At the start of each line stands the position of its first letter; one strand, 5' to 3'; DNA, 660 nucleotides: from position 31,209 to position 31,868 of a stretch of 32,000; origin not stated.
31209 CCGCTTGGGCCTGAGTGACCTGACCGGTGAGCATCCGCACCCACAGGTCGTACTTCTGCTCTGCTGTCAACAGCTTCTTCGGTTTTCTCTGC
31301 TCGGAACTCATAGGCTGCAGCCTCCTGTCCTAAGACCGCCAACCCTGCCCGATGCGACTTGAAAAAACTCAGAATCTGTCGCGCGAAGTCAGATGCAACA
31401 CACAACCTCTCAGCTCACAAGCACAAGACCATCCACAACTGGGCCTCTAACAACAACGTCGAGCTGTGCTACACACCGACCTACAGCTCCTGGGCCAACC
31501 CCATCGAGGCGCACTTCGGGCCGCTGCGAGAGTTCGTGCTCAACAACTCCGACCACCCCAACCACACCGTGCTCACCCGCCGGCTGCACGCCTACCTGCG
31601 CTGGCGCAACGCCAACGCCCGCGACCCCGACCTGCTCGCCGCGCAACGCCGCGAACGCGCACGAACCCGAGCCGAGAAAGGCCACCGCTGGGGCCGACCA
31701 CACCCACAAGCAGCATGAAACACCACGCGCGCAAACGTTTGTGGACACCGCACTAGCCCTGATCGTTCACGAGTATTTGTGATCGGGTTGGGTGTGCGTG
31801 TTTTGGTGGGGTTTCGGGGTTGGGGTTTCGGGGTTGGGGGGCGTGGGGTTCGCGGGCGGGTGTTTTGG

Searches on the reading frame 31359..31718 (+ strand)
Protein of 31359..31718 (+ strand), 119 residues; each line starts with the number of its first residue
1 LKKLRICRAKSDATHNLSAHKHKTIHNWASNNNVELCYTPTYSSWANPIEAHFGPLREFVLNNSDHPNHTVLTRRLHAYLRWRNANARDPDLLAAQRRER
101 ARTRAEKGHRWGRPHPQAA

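Call 42: search_protein_families(library=pfam, proteins=[window:31359-31718:+], max_evalue=0.001)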
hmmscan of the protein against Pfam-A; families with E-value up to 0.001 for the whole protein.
window:31359-31718:+ (119 aa): 1 family
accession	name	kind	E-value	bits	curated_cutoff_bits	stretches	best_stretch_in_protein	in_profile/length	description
PF13358.12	DDE_3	-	2.8e-09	37.4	28.6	1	16-68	87-141/146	DDE superfamily endonuclease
